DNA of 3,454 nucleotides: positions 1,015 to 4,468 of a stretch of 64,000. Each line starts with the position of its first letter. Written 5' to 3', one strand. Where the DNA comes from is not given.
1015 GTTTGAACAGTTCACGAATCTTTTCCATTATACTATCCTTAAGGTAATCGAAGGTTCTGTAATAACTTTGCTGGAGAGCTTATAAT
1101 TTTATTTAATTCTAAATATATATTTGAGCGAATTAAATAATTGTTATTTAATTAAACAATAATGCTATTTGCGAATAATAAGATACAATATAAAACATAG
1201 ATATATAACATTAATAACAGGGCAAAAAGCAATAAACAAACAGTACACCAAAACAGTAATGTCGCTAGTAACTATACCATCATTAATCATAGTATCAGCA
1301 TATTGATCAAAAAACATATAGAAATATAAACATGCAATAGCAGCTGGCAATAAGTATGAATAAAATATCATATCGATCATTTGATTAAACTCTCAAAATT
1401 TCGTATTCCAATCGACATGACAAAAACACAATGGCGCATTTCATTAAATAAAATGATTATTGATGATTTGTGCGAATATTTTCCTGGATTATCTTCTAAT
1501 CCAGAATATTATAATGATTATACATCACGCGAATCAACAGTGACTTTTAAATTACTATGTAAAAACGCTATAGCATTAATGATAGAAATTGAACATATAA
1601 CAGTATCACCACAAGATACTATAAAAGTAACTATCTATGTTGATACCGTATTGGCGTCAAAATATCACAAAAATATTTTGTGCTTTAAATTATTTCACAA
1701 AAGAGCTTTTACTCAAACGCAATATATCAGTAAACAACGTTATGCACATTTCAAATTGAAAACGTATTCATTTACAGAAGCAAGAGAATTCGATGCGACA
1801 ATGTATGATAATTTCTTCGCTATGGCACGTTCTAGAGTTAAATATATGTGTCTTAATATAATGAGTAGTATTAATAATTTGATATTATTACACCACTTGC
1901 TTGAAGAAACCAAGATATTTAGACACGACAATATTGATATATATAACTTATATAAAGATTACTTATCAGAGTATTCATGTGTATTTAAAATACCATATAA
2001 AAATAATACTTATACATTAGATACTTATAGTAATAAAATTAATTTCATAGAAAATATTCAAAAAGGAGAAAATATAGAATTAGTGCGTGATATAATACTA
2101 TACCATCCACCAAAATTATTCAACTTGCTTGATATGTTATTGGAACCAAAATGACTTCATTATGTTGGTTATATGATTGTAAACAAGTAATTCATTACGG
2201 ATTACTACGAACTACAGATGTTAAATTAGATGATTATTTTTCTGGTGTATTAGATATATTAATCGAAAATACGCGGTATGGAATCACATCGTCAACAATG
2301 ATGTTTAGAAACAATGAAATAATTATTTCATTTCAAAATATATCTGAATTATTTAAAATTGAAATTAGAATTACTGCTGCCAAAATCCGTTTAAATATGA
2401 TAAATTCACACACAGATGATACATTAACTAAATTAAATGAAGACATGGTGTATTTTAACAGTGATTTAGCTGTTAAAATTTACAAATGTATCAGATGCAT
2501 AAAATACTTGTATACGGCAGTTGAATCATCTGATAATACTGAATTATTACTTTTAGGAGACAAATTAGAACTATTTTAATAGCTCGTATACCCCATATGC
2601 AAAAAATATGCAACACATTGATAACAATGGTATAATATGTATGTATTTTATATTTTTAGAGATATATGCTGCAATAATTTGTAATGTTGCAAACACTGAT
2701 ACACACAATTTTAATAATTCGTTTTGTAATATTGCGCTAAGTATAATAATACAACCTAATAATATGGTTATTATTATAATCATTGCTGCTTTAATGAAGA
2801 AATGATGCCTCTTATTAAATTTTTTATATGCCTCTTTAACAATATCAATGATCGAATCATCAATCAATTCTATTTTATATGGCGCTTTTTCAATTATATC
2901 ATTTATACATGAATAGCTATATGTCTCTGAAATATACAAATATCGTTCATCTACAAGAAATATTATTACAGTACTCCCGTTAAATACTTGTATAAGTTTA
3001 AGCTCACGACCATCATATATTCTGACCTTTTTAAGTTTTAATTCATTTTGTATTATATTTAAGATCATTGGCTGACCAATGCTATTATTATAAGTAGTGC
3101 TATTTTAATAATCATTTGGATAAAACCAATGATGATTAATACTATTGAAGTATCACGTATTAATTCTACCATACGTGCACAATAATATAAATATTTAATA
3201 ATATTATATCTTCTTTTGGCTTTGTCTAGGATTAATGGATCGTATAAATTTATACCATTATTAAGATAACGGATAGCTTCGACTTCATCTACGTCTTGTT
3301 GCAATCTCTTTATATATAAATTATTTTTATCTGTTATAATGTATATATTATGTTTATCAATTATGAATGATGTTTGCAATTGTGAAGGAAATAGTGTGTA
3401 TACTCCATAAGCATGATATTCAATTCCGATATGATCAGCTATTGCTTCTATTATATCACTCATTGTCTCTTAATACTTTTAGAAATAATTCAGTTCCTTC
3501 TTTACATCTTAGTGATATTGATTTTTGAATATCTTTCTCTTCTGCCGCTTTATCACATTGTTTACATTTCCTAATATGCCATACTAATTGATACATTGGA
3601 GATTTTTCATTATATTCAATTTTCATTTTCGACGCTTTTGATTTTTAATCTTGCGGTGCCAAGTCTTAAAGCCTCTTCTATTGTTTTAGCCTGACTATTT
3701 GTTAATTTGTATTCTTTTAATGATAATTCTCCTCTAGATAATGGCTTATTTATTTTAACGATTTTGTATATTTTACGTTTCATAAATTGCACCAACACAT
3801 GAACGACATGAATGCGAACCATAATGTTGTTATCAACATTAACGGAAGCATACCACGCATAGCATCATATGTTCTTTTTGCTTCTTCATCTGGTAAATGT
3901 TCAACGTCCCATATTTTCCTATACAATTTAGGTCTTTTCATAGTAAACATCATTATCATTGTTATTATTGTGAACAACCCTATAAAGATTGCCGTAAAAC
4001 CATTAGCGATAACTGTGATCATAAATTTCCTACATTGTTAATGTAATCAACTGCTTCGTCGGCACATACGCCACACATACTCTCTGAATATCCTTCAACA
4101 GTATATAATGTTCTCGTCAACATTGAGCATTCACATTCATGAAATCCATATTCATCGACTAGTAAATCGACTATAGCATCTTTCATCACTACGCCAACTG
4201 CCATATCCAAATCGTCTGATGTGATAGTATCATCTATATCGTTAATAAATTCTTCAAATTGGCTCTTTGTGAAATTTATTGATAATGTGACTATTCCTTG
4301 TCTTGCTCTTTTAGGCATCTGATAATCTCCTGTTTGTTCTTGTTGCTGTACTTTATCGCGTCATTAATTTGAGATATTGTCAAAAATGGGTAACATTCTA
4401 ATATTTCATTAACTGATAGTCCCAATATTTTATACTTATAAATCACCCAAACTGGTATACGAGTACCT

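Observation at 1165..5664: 4.5-kb accessory insertion splitting the gp21 and gp22/gp23 genes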

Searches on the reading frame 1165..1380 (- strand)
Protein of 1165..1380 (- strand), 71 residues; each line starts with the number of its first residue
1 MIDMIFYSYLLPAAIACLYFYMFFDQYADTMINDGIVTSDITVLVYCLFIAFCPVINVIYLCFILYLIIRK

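Call 6: search_protein_families(library=pfam, proteins=[window:1165-1380:-], max_evalue=0.1)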
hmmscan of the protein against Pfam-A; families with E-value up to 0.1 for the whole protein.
window:1165-1380:- (71 aa): 0 families

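Call 20: search_protein_families(library=phrogs, proteins=[window:1165-1380:-], max_evalue=0.05)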
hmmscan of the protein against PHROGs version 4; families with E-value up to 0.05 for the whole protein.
window:1165-1380:- (71 aa): 0 families

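Call 21: search_protein_families(library=ncbifam, proteins=[window:1165-1380:-], max_evalue=0.05)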
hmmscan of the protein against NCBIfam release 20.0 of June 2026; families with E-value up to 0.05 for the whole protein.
window:1165-1380:- (71 aa): 0 families

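Call 22: search_protein_families(library=padloc, proteins=[window:1165-1380:-], max_evalue=0.05)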
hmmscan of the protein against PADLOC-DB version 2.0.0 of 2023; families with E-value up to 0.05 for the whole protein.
window:1165-1380:- (71 aa): 0 families
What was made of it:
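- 1165..1380 (-): 71-aa protein with 2 predicted TM segments, acidic. It has no HMM hit (calls 6, 20-22).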

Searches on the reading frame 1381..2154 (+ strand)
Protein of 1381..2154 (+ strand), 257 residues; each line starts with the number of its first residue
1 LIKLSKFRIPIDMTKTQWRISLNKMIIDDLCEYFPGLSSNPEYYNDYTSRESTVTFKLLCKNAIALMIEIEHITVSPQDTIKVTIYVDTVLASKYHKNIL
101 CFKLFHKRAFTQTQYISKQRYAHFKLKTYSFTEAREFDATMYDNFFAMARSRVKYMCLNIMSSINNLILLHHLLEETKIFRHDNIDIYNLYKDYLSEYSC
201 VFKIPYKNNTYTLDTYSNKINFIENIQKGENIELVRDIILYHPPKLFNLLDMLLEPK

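Call 6: search_protein_families(library=pfam, proteins=[window:1381-2154:+], max_evalue=0.1)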
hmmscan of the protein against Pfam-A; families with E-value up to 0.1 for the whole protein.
window:1381-2154:+ (257 aa): 0 families

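Call 20: search_protein_families(library=phrogs, proteins=[window:1381-2154:+], max_evalue=0.05)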
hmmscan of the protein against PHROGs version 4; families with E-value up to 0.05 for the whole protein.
window:1381-2154:+ (257 aa): 1 family
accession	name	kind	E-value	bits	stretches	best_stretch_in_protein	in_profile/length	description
phrog_36205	-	unknown function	0.013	17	1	108-167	11-70/76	-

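Call 21: search_protein_families(library=ncbifam, proteins=[window:1381-2154:+], max_evalue=0.05)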
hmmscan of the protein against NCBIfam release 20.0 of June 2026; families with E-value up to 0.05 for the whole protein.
window:1381-2154:+ (257 aa): 0 families

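Call 22: search_protein_families(library=padloc, proteins=[window:1381-2154:+], max_evalue=0.05)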
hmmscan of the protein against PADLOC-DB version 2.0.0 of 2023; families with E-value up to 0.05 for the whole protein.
window:1381-2154:+ (257 aa): 0 families

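Call 50: search_dna_similar(query=window:1417-2154:+, collection=phages, mode=protein, max_evalue=0.01, max_rows=10)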
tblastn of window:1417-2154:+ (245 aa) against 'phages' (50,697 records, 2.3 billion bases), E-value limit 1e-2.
No match.
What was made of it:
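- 1417..2154 (+): 245-aa ORFan on the strand opposite the head genes (the ORF extends to a TTG at 1381). It has no phage tblastn hit (call 50).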

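Call 62: search_protein_representatives(protein=window:1417-2154:+)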
Query: 245 residues. Proteins with E-value up to 0.001 (for the whole library): 1; up to 1e-10: 1; up to 1e-30: 1. The best 1 are listed.
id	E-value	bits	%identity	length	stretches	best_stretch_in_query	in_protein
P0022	1.1e-159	545.7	100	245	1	1-245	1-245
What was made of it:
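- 1417..2154 (+): It matches only itself among 1.84 billion representative proteins (call 62).
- Tried and rejected: An exhaustive phmmer search with the 245-aa protein against 1.84 billion representatives matched only itself (call 62).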

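Call 78: predict_structure(protein=window:1417-2154:+)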
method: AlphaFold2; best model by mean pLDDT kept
length: 245 residues; sequences in the alignment: 1
mean_pLDDT: 37.2   pTM: 0.40
mean pLDDT of the five models: 37.2, 33.9, 32.7, 32.0, 28.4
residues with pLDDT >= 90: 0; 70-90: 0; 50-70: 32; < 50: 213
segments of 3 or more residues with pLDDT < 50: 23-129, 146-245
pLDDT, mean of each block of 10 residues (from residue 1): 55 58 45 40 38 41 37 40 26 25 24 33 42 51 49 47 37 32 27 24 29 34 32 32 30
secondary structure, 60 per line:
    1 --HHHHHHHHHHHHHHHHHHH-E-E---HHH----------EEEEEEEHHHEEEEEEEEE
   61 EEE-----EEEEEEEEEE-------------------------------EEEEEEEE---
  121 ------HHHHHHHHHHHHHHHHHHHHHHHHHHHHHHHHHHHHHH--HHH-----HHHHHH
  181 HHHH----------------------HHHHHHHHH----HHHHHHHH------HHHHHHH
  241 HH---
elements in order: H3-21 E42-48 E52-63 E69-78 E110-117 H127-164 H175-184 H207-215 H220-227 H234-242
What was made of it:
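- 1417..2154 (+): The AlphaFold single-sequence model has pLDDT 37 and is unusable (call 78).
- Tried and rejected: The AlphaFold single-sequence model of the 245-aa protein had pLDDT 37 and was not used for a fold search (call 78).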

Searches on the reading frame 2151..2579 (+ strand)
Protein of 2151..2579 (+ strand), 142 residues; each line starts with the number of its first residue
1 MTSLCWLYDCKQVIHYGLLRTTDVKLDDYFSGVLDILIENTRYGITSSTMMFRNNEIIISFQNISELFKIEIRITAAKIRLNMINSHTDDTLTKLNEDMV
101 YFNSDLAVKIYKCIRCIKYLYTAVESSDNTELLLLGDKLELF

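Call 6: search_protein_families(library=pfam, proteins=[window:2151-2579:+], max_evalue=0.1)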
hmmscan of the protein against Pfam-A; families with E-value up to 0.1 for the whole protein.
window:2151-2579:+ (142 aa): 0 families

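Call 20: search_protein_families(library=phrogs, proteins=[window:2151-2579:+], max_evalue=0.05)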
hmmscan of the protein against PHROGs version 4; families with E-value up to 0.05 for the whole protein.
window:2151-2579:+ (142 aa): 0 families

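Call 21: search_protein_families(library=ncbifam, proteins=[window:2151-2579:+], max_evalue=0.05)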
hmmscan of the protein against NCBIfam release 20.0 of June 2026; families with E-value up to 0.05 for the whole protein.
window:2151-2579:+ (142 aa): 1 family
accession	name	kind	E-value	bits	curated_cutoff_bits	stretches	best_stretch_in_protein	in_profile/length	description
NF050108.1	galactan_ABC_ATP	equivalog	0.039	13.1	400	0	24-83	100-158/244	galactan export ABC transporter ATP-binding subunit Wzt/RfbE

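Call 22: search_protein_families(library=padloc, proteins=[window:2151-2579:+], max_evalue=0.05)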
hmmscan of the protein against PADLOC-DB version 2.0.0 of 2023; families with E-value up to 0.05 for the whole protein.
window:2151-2579:+ (142 aa): 0 families

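Call 87: search_dna_similar(query=window:2151-2579:+, collection=phages, mode=protein, max_evalue=0.01, max_rows=10)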
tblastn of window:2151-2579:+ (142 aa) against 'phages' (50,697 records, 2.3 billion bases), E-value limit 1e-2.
No match.
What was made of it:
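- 2151..2579 (+): 142-aa protein. It has an ATGA overlap with the 245-aa gene. It is the only island gene with a homologue in the 81% relative. It has no GenBank phage hit (call 87).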

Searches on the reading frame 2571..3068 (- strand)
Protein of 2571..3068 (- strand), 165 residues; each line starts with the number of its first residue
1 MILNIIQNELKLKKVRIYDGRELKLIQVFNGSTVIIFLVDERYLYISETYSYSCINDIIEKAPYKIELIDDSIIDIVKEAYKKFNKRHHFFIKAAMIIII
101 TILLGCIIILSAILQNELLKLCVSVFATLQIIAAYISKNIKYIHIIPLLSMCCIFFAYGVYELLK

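Call 6: search_protein_families(library=pfam, proteins=[window:2571-3068:-], max_evalue=0.1)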
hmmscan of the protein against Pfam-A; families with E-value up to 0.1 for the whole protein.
window:2571-3068:- (165 aa): 0 families

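Call 20: search_protein_families(library=phrogs, proteins=[window:2571-3068:-], max_evalue=0.05)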
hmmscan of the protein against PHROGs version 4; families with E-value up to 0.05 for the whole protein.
window:2571-3068:- (165 aa): 3 families
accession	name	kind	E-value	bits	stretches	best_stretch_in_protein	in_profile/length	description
phrog_30047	-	unknown function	0.0014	19.1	1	19-142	34-158/279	-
phrog_9472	-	unknown function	0.048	14.1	0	10-74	145-209/248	-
phrog_4772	-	unknown function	0.049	14.6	0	15-35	14-34/79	-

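Call 21: search_protein_families(library=ncbifam, proteins=[window:2571-3068:-], max_evalue=0.05)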
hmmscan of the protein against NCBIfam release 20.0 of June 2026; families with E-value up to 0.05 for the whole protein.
window:2571-3068:- (165 aa): 0 families

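Call 22: search_protein_families(library=padloc, proteins=[window:2571-3068:-], max_evalue=0.05)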
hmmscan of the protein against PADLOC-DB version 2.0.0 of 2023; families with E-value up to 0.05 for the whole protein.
window:2571-3068:- (165 aa): 0 families

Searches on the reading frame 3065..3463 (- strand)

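Call 6: search_protein_families(library=pfam, proteins=[window:3065-3463:-], max_evalue=0.1)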
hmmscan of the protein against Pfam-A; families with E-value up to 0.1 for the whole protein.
window:3065-3463:- (132 aa): 0 families

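Call 20: search_protein_families(library=phrogs, proteins=[window:3065-3463:-], max_evalue=0.05)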
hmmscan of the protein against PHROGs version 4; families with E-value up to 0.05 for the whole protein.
window:3065-3463:- (132 aa): 1 family
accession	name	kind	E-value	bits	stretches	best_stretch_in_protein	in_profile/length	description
phrog_6201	-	transcription regulation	0.046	14.6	0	35-62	57-84/121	CI-like repressor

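Call 21: search_protein_families(library=ncbifam, proteins=[window:3065-3463:-], max_evalue=0.05)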
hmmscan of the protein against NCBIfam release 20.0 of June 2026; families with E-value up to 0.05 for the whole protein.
window:3065-3463:- (132 aa): 0 families

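Call 22: search_protein_families(library=padloc, proteins=[window:3065-3463:-], max_evalue=0.05)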
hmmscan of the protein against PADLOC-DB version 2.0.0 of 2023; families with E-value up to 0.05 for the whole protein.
window:3065-3463:- (132 aa): 0 families

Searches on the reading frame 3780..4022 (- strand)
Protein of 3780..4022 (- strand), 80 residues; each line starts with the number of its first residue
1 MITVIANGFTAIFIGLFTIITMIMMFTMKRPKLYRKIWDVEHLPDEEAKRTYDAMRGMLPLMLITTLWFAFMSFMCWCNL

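Call 6: search_protein_families(library=pfam, proteins=[window:3780-4022:-], max_evalue=0.1)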
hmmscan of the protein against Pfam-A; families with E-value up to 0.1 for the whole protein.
window:3780-4022:- (80 aa): 0 families

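Call 20: search_protein_families(library=phrogs, proteins=[window:3780-4022:-], max_evalue=0.05)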
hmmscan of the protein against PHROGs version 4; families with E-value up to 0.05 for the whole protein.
window:3780-4022:- (80 aa): 1 family
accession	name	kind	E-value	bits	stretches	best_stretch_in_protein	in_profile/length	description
phrog_28634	-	unknown function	0.044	14.8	0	33-53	16-36/41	-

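Call 21: search_protein_families(library=ncbifam, proteins=[window:3780-4022:-], max_evalue=0.05)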
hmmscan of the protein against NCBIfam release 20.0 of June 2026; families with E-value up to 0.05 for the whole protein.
window:3780-4022:- (80 aa): 0 families

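Call 22: search_protein_families(library=padloc, proteins=[window:3780-4022:-], max_evalue=0.05)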
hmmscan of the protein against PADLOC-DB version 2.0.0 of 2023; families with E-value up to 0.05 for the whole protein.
window:3780-4022:- (80 aa): 0 families

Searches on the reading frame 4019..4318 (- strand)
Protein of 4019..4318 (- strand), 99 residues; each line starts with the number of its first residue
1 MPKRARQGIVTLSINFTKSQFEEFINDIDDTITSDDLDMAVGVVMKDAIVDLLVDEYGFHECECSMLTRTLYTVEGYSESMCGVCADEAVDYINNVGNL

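Call 6: search_protein_families(library=pfam, proteins=[window:4019-4318:-], max_evalue=0.1)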
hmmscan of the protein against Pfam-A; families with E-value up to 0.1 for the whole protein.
window:4019-4318:- (99 aa): 0 families

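Call 20: search_protein_families(library=phrogs, proteins=[window:4019-4318:-], max_evalue=0.05)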
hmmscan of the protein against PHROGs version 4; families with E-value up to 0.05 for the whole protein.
window:4019-4318:- (99 aa): 0 families

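Call 21: search_protein_families(library=ncbifam, proteins=[window:4019-4318:-], max_evalue=0.05)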
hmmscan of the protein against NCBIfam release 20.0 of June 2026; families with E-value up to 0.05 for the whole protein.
window:4019-4318:- (99 aa): 0 families

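Call 22: search_protein_families(library=padloc, proteins=[window:4019-4318:-], max_evalue=0.05)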
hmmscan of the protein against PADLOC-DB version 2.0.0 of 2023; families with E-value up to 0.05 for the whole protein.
window:4019-4318:- (99 aa): 1 family
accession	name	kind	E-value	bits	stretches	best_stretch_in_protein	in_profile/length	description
PDLC03530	REase_II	-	0.011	12.8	1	29-80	25-77/350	Type II restriction enzyme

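Call 59: find_homologous_proteins(query=window:4019-4318:-, max_evalue=0.01)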
Query window:4019-4318:- (99 aa): 1 proteins with E <= 0.01 among 2 candidates.
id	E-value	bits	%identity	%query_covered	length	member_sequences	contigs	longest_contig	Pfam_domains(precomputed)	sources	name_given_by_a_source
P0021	4.4e-59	215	100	100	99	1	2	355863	-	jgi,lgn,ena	jgi:hypothetical protein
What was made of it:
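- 4019..4318 (-): 99-aa acidic protein (pI 4.1) with a CxC...CxxC pattern. It matches only itself in 5.8 billion proteins (call 59).
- On PIN-DUF433 toxin-antitoxin pair: The downstream 99-aa protein is an ORFan (call 59).
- Closest known: PIN-COG2442. Different: The downstream 99-aa acidic protein has no PIN or DUF5615 hit and is an ORFan, so no partner toxin was found (calls 6, 59).
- Tried and rejected: A word-indexed search with the 99-aa protein matched only itself (call 59).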
